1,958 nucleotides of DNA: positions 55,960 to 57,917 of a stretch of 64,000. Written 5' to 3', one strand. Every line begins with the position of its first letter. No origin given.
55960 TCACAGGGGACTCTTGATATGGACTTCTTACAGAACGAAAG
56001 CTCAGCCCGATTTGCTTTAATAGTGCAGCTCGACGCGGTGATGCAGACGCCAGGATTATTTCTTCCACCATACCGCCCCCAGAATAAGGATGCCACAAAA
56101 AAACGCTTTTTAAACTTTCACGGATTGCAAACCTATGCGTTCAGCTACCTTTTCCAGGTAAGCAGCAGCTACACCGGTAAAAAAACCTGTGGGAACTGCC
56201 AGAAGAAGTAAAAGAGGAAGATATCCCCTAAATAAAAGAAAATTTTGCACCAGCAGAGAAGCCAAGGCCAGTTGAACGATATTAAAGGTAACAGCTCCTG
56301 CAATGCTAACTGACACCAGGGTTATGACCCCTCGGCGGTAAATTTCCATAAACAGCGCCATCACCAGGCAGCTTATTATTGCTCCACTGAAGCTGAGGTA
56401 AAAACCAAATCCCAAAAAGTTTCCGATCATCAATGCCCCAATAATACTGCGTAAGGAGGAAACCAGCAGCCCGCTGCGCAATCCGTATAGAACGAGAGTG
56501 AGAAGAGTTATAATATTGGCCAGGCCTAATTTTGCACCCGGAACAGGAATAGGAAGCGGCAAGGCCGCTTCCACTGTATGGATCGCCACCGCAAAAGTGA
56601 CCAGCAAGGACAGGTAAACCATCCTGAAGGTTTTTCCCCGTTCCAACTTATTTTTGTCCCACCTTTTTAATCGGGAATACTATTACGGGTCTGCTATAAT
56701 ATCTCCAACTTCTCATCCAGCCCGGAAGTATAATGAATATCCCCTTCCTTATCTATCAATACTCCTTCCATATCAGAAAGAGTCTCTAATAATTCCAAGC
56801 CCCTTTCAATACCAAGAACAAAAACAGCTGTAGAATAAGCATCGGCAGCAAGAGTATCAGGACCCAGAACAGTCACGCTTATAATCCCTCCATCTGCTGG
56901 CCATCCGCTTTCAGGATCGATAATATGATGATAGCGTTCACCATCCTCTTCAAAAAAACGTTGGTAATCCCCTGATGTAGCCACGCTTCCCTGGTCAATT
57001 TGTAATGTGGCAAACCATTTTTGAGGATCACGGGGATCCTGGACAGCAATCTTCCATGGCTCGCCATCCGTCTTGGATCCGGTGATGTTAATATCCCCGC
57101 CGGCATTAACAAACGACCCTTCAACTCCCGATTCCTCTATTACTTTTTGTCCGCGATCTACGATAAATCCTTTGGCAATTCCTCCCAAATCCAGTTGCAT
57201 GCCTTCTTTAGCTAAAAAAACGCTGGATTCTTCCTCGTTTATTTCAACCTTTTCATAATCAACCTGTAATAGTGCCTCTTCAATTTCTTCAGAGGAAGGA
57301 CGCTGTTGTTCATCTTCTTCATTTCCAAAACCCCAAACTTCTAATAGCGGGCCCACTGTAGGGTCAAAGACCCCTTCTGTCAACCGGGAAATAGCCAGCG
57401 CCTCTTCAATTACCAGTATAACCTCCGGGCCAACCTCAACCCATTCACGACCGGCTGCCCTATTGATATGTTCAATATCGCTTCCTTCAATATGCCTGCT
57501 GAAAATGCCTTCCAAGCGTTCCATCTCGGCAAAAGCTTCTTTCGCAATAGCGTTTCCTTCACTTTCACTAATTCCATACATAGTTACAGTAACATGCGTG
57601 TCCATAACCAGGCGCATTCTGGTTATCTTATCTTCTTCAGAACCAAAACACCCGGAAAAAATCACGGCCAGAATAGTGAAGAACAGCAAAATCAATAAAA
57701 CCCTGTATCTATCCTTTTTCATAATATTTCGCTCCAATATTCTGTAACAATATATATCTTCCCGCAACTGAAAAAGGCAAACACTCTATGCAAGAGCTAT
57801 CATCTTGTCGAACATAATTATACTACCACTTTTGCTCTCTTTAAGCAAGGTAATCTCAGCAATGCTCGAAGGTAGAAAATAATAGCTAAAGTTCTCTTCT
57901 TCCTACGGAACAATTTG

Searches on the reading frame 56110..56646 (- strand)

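Call 4: search_protein_families(library=pfam, proteins=[window:56110-56646:-], max_evalue=0.01)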
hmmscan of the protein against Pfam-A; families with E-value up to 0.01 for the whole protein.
window:56110-56646:- (178 aa): 2 families
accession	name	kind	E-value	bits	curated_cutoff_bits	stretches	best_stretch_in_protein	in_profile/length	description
PF07456.16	Hpre_diP_synt_I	-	8.2e-39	133.4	30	1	15-164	1-147/147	Heptaprenyl diphosphate synthase component I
PF12822.12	ECF_trnsprt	-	0.00016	22.2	30.7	1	8-164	2-164/169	ECF transporter, substrate-specific component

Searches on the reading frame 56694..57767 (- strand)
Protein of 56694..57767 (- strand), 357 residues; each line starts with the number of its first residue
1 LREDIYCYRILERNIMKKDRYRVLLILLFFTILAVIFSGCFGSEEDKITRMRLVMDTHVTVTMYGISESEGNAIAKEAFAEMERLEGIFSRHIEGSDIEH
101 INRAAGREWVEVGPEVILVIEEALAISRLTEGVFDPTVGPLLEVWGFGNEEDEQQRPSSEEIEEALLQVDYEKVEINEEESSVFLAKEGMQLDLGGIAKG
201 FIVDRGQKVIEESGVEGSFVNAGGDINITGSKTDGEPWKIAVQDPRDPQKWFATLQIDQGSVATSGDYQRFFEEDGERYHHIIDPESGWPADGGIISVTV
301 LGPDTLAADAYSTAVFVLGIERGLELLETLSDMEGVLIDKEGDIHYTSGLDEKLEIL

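Call 4: search_protein_families(library=pfam, proteins=[window:56694-57767:-], max_evalue=0.01)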
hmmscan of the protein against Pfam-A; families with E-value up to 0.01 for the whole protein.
window:56694-57767:- (357 aa): 1 family
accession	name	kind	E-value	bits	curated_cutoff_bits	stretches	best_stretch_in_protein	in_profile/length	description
PF02424.20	ApbE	-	1.3e-93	313.8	25.6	1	55-334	1-263/266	ApbE family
